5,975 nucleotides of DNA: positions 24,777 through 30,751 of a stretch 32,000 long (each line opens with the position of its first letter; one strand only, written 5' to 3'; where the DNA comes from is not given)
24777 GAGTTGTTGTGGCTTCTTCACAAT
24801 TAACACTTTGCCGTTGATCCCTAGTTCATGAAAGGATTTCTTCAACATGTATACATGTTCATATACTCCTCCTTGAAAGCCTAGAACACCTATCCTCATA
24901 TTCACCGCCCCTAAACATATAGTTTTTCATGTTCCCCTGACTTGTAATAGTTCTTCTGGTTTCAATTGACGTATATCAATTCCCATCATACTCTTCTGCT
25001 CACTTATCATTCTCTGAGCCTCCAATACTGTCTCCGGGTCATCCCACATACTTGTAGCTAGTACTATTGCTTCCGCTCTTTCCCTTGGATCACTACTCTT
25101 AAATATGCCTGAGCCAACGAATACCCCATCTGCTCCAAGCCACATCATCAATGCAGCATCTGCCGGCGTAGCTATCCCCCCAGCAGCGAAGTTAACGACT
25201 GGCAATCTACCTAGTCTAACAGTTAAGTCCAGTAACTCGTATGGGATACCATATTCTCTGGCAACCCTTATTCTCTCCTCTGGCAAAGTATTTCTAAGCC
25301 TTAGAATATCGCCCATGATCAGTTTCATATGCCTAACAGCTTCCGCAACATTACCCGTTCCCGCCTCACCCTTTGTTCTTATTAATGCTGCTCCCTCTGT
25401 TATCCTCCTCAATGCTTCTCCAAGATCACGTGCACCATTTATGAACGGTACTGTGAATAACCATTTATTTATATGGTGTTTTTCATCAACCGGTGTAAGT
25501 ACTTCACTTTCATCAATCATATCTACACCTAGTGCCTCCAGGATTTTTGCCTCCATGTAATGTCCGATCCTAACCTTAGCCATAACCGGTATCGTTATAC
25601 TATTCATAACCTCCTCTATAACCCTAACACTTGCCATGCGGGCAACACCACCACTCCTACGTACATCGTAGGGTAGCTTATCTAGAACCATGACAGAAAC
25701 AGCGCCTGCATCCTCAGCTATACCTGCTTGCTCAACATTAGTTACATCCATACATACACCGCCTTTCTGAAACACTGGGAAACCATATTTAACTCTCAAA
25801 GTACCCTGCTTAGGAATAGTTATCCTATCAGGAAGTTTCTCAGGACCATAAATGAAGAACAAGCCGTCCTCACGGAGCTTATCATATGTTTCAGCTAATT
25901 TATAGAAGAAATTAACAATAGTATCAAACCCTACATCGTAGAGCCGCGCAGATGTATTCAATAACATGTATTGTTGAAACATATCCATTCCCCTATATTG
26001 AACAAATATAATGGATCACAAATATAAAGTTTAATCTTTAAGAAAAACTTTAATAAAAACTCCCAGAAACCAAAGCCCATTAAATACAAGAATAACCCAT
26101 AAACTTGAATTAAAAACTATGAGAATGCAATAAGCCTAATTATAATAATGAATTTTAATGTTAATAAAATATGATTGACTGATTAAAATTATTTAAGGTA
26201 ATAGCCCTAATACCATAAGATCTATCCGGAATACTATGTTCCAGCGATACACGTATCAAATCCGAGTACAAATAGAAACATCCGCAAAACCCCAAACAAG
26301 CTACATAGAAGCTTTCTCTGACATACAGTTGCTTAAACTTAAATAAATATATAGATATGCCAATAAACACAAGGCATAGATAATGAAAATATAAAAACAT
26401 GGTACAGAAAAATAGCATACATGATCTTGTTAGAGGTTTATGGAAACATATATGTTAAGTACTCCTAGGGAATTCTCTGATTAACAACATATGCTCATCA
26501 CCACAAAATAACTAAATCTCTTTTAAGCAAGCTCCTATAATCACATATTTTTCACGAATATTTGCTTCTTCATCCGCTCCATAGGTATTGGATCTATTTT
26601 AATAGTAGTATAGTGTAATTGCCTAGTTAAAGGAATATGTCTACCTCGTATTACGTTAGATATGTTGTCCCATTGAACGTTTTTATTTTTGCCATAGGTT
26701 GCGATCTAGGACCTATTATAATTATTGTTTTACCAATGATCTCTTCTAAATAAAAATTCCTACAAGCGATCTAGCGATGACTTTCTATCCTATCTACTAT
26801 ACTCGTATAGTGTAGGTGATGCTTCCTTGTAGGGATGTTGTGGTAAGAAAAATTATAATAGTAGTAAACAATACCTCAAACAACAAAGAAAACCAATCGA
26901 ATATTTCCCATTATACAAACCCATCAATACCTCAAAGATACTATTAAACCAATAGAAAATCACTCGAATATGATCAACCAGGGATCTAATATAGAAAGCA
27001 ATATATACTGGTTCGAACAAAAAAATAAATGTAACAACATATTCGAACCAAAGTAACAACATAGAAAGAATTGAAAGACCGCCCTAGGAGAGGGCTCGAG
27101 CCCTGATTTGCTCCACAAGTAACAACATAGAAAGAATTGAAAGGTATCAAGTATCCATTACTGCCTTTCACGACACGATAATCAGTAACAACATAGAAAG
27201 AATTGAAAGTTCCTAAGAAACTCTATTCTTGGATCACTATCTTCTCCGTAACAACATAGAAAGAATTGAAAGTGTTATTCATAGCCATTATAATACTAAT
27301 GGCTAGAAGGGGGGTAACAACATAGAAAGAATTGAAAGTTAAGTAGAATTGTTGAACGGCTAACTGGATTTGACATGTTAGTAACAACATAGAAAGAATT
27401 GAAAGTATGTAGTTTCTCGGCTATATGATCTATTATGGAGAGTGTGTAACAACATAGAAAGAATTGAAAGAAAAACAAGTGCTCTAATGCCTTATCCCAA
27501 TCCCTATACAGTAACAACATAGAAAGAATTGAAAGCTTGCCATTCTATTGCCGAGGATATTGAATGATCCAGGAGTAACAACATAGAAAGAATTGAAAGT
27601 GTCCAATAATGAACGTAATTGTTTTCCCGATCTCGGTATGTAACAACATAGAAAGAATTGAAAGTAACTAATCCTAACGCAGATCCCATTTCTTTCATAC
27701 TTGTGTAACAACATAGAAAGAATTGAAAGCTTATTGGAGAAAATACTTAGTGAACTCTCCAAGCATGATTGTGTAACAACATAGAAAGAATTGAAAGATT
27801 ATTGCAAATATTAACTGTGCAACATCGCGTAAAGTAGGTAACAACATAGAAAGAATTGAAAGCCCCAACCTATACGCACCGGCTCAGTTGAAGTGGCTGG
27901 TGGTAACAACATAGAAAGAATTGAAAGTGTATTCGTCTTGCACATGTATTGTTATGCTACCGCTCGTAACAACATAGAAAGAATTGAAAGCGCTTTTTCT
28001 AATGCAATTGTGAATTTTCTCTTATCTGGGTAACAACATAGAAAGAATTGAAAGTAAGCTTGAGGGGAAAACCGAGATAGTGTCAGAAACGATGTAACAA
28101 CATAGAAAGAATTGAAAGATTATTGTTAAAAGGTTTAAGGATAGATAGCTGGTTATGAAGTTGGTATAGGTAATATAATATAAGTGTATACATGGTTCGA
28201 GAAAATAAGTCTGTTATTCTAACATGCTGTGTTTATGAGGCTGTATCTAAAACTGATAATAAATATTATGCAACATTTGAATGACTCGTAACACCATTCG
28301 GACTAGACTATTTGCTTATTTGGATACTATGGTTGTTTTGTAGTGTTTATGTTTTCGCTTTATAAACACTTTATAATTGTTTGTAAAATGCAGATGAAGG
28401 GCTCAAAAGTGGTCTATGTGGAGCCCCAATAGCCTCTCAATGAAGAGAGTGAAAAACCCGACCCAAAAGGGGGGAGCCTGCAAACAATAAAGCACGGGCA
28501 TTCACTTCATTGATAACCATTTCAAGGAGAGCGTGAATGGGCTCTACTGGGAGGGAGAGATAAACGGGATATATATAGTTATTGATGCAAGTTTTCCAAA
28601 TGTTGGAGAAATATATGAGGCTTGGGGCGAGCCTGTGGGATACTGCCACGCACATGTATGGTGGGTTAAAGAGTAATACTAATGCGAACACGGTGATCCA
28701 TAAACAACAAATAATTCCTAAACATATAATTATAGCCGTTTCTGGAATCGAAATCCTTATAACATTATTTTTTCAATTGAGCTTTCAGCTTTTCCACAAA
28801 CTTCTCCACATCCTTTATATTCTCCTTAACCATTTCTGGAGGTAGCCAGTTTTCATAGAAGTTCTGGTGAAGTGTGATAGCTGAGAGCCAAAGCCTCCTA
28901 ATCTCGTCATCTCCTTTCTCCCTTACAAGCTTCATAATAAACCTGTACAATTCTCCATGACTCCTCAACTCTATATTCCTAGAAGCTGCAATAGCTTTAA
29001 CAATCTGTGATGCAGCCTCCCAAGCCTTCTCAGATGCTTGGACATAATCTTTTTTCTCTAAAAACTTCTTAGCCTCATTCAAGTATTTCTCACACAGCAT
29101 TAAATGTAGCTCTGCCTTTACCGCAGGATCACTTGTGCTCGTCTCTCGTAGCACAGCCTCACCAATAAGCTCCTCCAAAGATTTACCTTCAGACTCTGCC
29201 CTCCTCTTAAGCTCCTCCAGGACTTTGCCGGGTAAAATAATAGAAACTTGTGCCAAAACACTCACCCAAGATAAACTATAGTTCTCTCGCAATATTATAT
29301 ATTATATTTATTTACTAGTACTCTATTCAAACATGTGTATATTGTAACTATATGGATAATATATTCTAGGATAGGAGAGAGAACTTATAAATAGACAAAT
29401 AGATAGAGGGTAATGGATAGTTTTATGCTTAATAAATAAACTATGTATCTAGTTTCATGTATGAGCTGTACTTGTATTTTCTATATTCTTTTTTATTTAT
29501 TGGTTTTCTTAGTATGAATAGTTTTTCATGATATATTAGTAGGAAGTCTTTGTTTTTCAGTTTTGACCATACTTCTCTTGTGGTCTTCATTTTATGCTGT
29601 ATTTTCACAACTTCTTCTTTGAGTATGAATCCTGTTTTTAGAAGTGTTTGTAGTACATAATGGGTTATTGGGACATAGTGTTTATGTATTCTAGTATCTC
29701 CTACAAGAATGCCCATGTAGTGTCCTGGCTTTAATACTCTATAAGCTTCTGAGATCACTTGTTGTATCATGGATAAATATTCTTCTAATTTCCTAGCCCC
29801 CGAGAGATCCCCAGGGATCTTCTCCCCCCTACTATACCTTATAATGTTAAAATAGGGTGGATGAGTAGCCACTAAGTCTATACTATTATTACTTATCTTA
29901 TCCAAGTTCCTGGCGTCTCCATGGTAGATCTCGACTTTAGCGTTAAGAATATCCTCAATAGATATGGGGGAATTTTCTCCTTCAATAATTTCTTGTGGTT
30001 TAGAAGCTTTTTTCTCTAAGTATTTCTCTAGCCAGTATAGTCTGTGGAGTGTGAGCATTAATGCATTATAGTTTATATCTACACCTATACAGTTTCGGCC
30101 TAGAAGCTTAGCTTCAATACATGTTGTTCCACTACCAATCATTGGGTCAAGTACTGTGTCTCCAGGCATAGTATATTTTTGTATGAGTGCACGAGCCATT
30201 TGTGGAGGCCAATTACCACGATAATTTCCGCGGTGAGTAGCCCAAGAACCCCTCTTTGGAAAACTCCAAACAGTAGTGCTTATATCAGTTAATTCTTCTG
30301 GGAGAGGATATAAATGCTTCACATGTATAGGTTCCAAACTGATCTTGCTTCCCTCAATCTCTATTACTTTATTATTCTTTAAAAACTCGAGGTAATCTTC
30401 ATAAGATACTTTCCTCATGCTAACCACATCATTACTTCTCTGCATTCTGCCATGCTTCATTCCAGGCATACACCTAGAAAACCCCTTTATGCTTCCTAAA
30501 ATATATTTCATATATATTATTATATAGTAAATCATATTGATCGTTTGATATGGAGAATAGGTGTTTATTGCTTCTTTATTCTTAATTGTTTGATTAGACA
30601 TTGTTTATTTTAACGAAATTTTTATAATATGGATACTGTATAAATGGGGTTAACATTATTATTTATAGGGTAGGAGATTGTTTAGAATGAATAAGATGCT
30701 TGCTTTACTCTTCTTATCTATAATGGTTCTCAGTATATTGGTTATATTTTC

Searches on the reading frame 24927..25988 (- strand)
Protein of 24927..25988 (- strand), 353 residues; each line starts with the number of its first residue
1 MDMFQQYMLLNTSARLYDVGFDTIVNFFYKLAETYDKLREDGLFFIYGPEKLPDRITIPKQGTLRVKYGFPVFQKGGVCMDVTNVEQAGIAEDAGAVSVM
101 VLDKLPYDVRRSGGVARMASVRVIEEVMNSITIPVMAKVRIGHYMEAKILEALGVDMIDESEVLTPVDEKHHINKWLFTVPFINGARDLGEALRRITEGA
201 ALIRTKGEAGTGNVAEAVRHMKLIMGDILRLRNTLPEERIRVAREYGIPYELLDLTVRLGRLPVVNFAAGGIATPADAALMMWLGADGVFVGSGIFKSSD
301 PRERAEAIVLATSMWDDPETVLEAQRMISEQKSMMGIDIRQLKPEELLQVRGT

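Call 49: search_protein_families(library=pfam, proteins=[window:24927-25988:-], max_evalue=0.01)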
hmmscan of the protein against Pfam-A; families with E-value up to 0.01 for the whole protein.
window:24927-25988:- (353 aa): 3 families
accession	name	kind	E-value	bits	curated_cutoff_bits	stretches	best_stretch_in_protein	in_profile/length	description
PF01680.23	SOR_SNZ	-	1.7e-97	325.7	27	1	64-269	2-207/207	SOR/SNZ family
PF05690.20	ThiG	-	7.4e-07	29.2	23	1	261-312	175-224/247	Thiazole biosynthesis protein ThiG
PF00977.27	His_biosynth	-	0.00087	19.2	23.6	0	305-341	96-132/228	Histidine biosynthesis protein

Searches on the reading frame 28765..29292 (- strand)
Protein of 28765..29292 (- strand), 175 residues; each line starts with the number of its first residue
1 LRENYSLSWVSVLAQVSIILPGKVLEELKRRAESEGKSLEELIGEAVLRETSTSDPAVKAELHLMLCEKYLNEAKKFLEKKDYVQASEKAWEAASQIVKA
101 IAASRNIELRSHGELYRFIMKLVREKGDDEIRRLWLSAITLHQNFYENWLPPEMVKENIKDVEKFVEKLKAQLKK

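Call 49: search_protein_families(library=pfam, proteins=[window:28765-29292:-], max_evalue=0.01)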
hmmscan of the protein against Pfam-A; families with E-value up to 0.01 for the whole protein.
window:28765-29292:- (175 aa): 6 families
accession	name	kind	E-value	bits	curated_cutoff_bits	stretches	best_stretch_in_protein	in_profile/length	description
PF05942.16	PaREP1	-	9.9e-31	106.5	24.4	1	63-166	2-115/115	Archaeal PaREP1/PaREP8 family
PF07878.17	RHH_5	-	0.00055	20.1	26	1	16-39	4-27/43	CopG-like RHH_1 or ribbon-helix-helix domain, RHH_5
PF04010.18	DUF357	-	0.00073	19.9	29.4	1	54-86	21-53/73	Protein of unknown function (DUF357)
PF05168.19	HEPN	-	0.0011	19.5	22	1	68-170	9-115/117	HEPN domain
PF22513.2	FitA-like_RHH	-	0.0072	16.7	27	0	20-41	8-29/39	Antitoxin FitA-like, ribbon-helix-helix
PF01402.27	RHH_1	-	0.0079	16.6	20.5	0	16-48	2-34/39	Ribbon-helix-helix protein, copG family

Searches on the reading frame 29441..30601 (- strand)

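Call 49: search_protein_families(library=pfam, proteins=[window:29441-30601:-], max_evalue=0.01)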
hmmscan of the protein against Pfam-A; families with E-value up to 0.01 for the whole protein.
window:29441-30601:- (386 aa): 5 families
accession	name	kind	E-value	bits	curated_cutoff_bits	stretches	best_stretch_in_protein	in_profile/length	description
PF01555.25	N6_N4_Mtase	-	3.3e-30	106.1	26.7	2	91-179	132-214/221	DNA methylase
PF01170.24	UPF0020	-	2.1e-09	37.8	22.3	1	133-251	14-132/197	RMKL-like, methyltransferase domain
PF08241.18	Methyltransf_11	-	0.00012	23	21.2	0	274-294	71-91/95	Methyltransferase domain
PF13649.12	Methyltransf_25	-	0.0015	19.6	27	0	150-183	1-36/97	Methyltransferase domain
PF07669.17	Eco57I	-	0.0069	16.9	25.3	0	170-259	2-93/171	Eco57I restriction-modification methylase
